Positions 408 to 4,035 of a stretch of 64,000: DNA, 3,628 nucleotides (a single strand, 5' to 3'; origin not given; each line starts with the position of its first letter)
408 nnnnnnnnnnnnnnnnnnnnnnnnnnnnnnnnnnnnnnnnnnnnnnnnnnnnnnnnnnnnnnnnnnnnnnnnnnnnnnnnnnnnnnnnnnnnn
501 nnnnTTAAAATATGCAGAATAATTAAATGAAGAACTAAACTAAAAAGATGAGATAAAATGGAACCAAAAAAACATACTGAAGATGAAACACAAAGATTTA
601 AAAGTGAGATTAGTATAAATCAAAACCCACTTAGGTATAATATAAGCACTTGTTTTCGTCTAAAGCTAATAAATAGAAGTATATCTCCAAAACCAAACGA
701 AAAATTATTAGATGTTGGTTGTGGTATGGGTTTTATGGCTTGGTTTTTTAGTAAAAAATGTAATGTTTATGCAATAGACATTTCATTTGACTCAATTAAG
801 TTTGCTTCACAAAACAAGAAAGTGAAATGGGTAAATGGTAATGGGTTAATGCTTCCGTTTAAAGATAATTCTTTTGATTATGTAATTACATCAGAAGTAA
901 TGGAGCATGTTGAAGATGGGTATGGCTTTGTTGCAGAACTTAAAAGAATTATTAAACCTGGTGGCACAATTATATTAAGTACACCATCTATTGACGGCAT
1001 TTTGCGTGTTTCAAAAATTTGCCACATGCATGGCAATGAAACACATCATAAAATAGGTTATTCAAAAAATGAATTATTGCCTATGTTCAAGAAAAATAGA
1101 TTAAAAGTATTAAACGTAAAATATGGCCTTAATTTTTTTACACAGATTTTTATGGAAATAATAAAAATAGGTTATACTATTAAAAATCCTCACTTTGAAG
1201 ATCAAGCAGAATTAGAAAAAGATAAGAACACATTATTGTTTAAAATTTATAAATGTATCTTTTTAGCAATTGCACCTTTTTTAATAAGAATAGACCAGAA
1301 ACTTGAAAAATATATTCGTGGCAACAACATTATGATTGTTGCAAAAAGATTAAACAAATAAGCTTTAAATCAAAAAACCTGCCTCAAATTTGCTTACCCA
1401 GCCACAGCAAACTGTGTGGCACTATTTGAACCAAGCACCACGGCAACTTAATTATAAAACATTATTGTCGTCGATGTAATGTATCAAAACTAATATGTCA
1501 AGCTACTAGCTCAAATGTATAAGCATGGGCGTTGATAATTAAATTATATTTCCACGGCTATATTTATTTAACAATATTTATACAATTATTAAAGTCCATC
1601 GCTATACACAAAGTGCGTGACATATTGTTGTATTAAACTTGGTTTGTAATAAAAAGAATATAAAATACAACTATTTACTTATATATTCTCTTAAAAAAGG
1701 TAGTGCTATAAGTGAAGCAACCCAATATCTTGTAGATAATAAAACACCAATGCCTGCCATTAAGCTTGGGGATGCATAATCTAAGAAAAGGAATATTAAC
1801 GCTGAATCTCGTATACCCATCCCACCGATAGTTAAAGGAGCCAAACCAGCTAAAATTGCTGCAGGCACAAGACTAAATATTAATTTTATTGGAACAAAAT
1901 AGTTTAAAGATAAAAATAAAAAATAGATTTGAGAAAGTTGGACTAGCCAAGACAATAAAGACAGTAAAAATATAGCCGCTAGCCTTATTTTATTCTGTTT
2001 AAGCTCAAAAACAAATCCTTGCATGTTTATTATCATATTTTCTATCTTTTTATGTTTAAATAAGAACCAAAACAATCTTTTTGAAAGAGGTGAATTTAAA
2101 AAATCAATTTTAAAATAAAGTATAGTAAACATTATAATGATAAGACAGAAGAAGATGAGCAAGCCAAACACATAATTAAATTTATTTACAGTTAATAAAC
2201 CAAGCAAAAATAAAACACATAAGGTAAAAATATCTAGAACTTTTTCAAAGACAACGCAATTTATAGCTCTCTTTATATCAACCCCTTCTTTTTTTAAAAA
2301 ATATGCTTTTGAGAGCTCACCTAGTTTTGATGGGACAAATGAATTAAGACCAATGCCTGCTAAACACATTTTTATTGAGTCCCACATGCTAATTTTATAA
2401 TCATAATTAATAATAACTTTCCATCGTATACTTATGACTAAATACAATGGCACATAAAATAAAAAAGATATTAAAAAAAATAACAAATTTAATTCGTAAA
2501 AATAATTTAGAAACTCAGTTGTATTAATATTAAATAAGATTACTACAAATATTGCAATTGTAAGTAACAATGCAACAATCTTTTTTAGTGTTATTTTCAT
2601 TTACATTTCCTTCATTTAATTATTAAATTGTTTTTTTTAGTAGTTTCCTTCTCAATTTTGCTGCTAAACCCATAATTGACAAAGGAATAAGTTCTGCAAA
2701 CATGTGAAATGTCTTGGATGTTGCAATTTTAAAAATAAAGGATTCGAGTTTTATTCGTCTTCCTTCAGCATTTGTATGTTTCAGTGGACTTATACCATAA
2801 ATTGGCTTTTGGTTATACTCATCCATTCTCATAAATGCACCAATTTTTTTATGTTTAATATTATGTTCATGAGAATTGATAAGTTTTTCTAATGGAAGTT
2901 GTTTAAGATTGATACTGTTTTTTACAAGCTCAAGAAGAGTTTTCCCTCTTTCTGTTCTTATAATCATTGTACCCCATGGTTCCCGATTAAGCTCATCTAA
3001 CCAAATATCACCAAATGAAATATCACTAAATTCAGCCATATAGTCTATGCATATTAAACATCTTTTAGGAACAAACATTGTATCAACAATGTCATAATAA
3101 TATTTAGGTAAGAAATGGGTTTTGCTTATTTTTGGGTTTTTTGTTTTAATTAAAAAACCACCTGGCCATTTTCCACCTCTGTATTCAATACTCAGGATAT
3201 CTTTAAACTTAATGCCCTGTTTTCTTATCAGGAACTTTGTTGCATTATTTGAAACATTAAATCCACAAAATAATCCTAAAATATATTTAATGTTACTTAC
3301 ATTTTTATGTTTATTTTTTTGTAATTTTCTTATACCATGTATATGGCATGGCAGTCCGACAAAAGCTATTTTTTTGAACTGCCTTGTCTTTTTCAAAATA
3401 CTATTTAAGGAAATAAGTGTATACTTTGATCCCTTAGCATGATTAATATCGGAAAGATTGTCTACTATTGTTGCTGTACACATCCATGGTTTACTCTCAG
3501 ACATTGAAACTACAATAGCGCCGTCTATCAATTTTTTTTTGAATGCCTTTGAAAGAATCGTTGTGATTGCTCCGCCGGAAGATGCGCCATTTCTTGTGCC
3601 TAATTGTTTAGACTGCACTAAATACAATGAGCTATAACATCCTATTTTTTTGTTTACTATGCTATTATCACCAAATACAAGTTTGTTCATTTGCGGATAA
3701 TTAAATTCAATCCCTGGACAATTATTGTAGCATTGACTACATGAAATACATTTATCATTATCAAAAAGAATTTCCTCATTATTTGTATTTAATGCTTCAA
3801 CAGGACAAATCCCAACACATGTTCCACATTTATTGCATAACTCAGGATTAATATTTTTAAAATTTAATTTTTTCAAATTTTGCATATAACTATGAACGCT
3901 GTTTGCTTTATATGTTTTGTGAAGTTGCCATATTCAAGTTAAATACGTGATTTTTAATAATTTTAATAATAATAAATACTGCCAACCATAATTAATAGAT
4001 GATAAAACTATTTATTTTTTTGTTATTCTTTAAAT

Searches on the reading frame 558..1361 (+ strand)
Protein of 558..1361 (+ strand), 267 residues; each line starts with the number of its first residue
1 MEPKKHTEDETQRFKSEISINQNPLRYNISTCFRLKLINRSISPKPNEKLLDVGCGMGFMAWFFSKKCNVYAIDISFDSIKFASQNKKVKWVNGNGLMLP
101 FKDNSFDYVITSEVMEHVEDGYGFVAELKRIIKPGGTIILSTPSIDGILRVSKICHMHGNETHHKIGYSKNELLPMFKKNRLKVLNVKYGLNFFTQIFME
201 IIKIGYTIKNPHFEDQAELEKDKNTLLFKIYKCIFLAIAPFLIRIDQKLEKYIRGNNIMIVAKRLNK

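Call 4: search_protein_families(library=pfam, proteins=[window:558-1361:+], max_evalue=0.01)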
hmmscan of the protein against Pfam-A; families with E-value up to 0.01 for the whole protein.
window:558-1361:+ (267 aa): 14 families
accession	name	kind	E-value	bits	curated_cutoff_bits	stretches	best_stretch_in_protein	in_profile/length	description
PF08241.18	Methyltransf_11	-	2.6e-22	79.7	21.2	1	51-140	1-95/95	Methyltransferase domain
PF13649.12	Methyltransf_25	-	3.7e-17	63.2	27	1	51-136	2-97/97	Methyltransferase domain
PF13847.12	Methyltransf_31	-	2.4e-16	60.2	27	1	45-178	2-142/145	Methyltransferase domain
PF13489.12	Methyltransf_23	-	6.7e-15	55.6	27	1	44-192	20-160/164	Methyltransferase domain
PF01209.24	Ubie_methyltran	-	7e-12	45.6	20.1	1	33-139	35-150/233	ubiE/COQ5 methyltransferase family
PF08242.18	Methyltransf_12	-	1.4e-11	45.4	30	1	51-138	1-98/98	Methyltransferase domain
PF05148.21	Methyltransf_8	-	9.2e-06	26.1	27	1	37-186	62-204/219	Hypothetical methyltransferase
PF02353.26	CMAS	-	9.9e-06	25.5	27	1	35-142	51-166/273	Mycolic acid cyclopropane synthetase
PF08003.17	Methyltransf_9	-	1.3e-05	24.8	23.8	1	38-147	107-224/315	Protein of unknown function (DUF1698)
PF05175.20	MTS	-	1.4e-05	25.3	23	1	42-111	27-104/170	Methyltransferase small domain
PF07021.18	MetW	-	3.1e-05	24.1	21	1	45-143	12-110/193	Methionine biosynthesis protein MetW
PF06325.19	PrmA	-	0.00011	22.3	22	1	44-141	159-259/296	Ribosomal protein L11 methyltransferase (PrmA)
PF03141.22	Methyltransf_29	-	0.00037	19.7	23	1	47-152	118-224/506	Putative S-adenosyl-L-methionine-dependent methyltransferase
PF02475.24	TRM5-TYW2_MTfase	-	0.0033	17.8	28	1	45-139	35-134/164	TRM5/TYW2 methyltransferase domain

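Call 86: search_protein_families(library=ncbifam, proteins=[window:558-1361:+], max_evalue=0.00001)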
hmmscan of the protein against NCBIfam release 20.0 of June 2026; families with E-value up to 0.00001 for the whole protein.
window:558-1361:+ (267 aa): 31 families (the best 25 are shown)
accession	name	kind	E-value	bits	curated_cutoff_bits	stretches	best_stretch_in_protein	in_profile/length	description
TIGR01983.1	UbiG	equivalog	1.7e-16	60.2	102.95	1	42-188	48-206/228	bifunctional 2-polyprenyl-6-hydroxyphenol methylase/3-demethylubiquinol 3-O-methyltransferase UbiG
NF001241.0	PRK00216.1-2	equivalog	1.3e-15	57.7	327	1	38-144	43-151/231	demethylmenaquinone methyltransferase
NF045667.1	MTase_DVU1556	equivalog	5.4e-15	55.4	155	1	43-141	19-120/213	DVU_1556 family methyltransferase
TIGR02072.1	BioC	equivalog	6.2e-14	52.4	184.95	1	45-189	33-181/244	malonyl-ACP O-methyltransferase BioC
TIGR01934.1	MenG_MenH_UbiE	subfamily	6.2e-14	51.8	158.35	1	40-146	33-147/223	ubiquinone/menaquinone biosynthesis methyltransferase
NF001243.0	PRK00216.1-4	equivalog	1.4e-12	47.4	235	1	39-141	40-152/237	demethylmenaquinone methyltransferase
TIGR02752.1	MenG_heptapren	equivalog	2.4e-11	43.6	419.85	1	44-142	43-151/231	demethylmenaquinone methyltransferase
NF001244.0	PRK00216.1-5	equivalog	6.3e-11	42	216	1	29-139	32-152/236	bifunctional demethylmenaquinone methyltransferase/2-methoxy-6-polyprenyl-1,4-benzoquinol methylase UbiE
NF045823.1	PthPhpthDimycoMt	equivalog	1.8e-10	40.4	300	1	49-139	69-165/256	phthiotriol/phenolphthiotriol dimycocerosates methyltransferase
NF041536.1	ArsM_DUF2284_UU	exception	3.2e-10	38.9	575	1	47-141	77-181/459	arsenite methyltransferase/DUF2284 domain selenoprotein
NF007610.0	PRK10258.1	equivalog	6.1e-10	38.9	342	1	43-146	39-144/251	malonyl-ACP O-methyltransferase BioC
NF041537.1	ArsM_AhpD_UU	exception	7.9e-10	38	510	1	46-141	76-181/345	arsenite methyltransferase/AhpD domain selenoprotein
NF008300.0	PRK11088.1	equivalog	8.7e-10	38.5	303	1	43-154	82-193/272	23S rRNA (guanine(745)-N(1))-methyltransferase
NF045825.1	FAmtase_mtf2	equivalog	2.1e-09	37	400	1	47-139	59-157/248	fatty-acid O-methyltransferase Mtf2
NF011527.0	PRK14968.1-1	equivalog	4.5e-09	36.3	242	0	45-110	33-98/192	putative methyltransferase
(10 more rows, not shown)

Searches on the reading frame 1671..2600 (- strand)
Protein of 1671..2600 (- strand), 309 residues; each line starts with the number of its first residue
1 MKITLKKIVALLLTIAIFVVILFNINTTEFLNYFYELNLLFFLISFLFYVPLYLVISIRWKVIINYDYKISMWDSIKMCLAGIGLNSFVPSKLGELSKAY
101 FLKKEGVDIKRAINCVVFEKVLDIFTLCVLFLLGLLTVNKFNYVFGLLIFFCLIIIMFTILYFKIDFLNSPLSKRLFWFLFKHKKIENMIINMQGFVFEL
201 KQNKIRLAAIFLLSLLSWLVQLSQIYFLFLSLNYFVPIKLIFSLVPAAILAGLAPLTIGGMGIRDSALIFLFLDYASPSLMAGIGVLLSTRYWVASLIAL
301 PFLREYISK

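Call 4: search_protein_families(library=pfam, proteins=[window:1671-2600:-], max_evalue=0.01)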
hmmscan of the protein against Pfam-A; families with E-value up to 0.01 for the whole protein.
window:1671-2600:- (309 aa): 1 family
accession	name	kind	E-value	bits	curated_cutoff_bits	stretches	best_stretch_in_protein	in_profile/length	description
PF03706.18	LPG_synthase_TM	-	5.8e-41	141.4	33.4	1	8-297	2-300/302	Lysylphosphatidylglycerol synthase TM region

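Call 86: search_protein_families(library=ncbifam, proteins=[window:1671-2600:-], max_evalue=0.00001)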
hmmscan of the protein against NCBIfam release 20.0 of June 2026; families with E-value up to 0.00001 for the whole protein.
window:1671-2600:- (309 aa): 1 family
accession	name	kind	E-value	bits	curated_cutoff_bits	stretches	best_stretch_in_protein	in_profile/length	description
TIGR00374.1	TIGR00374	subfamily_domain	8.3e-32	110.9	43.2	1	12-282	2-288/323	flippase-like domain-containing protein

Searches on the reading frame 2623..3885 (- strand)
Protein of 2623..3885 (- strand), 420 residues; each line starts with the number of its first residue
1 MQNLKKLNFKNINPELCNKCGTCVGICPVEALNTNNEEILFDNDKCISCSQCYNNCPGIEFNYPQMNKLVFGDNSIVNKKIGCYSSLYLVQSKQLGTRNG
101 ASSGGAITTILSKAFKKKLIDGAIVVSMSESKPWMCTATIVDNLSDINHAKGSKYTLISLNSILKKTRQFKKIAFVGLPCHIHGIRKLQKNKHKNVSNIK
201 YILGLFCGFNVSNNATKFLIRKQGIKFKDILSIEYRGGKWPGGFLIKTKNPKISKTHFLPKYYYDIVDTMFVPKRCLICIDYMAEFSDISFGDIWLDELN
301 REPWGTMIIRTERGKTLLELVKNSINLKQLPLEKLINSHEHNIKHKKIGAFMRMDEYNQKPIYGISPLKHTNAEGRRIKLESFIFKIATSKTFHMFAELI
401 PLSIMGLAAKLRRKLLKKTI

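Call 4: search_protein_families(library=pfam, proteins=[window:2623-3885:-], max_evalue=0.01)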
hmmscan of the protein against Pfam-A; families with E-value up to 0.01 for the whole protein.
window:2623-3885:- (420 aa): 15 families
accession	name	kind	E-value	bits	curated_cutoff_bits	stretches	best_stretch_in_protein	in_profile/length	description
PF04432.18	FrhB_FdhB_C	-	2.2e-35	122.2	23.3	1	171-328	2-143/150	Coenzyme F420 hydrogenase/dehydrogenase, beta subunit C terminus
PF04422.18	FrhB_FdhB_N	-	3.1e-16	59.7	22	1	88-165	2-78/78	Coenzyme F420 hydrogenase/dehydrogenase, beta subunit N-term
PF12837.12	Fer4_6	-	1.3e-10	41.1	25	2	11-32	3-24/24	4Fe-4S binding domain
PF00037.32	Fer4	-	1e-09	38.2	21.1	2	12-32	3-23/24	4Fe-4S binding domain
PF13237.11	Fer4_10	-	1.8e-08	34.6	25.5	1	11-57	3-53/53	4Fe-4S dicluster domain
PF12797.12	Fer4_2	-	2.2e-07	30.8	24.5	1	39-57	3-21/22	4Fe-4S binding domain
PF13187.11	Fer4_9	-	7.2e-07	29.6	27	1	17-57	2-48/52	4Fe-4S dicluster domain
PF13484.11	Fer4_16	-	4.3e-06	27.8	30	0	17-35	2-20/66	4Fe-4S double cluster binding domain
PF14697.11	Fer4_21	-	7.3e-06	26.5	35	1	12-57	3-52/59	4Fe-4S dicluster domain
PF12838.12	Fer4_7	-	9.8e-06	26.4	27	1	17-57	2-49/52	4Fe-4S dicluster domain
PF13183.11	Fer4_8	-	9.1e-05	23.4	27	0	44-58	3-17/68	4Fe-4S dicluster domain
PF12800.12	Fer4_4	-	9.6e-05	22.9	24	0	44-57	2-15/17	4Fe-4S binding domain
PF13459.11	Fer4_15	-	0.001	20.2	22.4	0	39-59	1-21/66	4Fe-4S single cluster domain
PF13370.11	Fer4_13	-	0.0052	17.9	24.5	0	42-59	2-19/58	4Fe-4S single cluster domain of Ferredoxin I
PF25160.1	LdpA_Fe-S-bd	-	0.008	16.4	27.6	1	8-35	19-46/49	LdpA Fe-S cluster-binding domain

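Call 86: search_protein_families(library=ncbifam, proteins=[window:2623-3885:-], max_evalue=0.00001)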
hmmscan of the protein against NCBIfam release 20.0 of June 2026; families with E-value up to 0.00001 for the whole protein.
window:2623-3885:- (420 aa): 21 families
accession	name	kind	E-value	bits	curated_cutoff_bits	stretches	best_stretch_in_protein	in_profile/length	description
NF006807.0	PRK09325.1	subfamily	2.6e-35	121.9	269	1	80-322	3-236/283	coenzyme F420-reducing hydrogenase subunit beta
TIGR03289.1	frhB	equivalog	1.4e-27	96.5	331.5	1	82-321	2-232/275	coenzyme F420 hydrogenase subunit beta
NF040616.1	F420_dehyd_FpoF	exception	3.7e-27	95.2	475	1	12-331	8-303/337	F420H2 dehydrogenase subunit FpoF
NF006808.0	PRK09326.1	equivalog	9.6e-26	90.4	444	1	11-332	8-305/341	F420H2 dehydrogenase subunit F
TIGR04041.1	activase_YjjW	hypoth_equivalog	6.1e-10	39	250.2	1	15-57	41-83/276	YjjW family glycine radical enzyme activase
TIGR03294.1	FrhG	equivalog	1.1e-09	38.4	245.5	1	7-64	166-223/228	coenzyme F420 hydrogenase subunit gamma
NF041715.1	arsenate_red_ArrB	equivalog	3.1e-09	36.7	450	1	8-81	49-126/233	arsenate respiratory reductase iron-sulfur subunit ArrB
NF038196.1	ferrodoxin_EFR1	subfamily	4.1e-09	36.8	75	1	13-65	183-233/242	EFR1 family ferrodoxin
NF058577.1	FdxA_fam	equivalog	6.7e-09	35.8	65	1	16-57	8-49/52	4Fe-4S ferredoxin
NF045874.1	Vhu_polyferre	exception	4.4e-08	32.3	600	1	15-57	128-170/381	F420-non-reducing hydrogenase associated-polyferredoxin VhuB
NF040864.1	HgcB_ferredoxin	equivalog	7.2e-08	32.2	99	1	11-57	10-57/93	mercury methylation ferredoxin HgcB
NF042909.1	FMH_DH_FwdF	exception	7.8e-08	31.8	375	1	11-79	221-292/336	tungsten-dependent formylmethanofuran dehydrogenase subunit FwdF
NF043069.1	T4HPD_activ_SAM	equivalog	3.3e-07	30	425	1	13-58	49-94/299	trans-4-hydroxy-L-proline dehydratase activase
TIGR03224.1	benzo_boxA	equivalog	5.5e-07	28.8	459.2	1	11-58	6-53/411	benzoyl-CoA 2,3-epoxidase subunit BoxA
NF038355.1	FDH3_beta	equivalog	7.6e-07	29.3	240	1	17-83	54-121/180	formate dehydrogenase FDH3 subunit beta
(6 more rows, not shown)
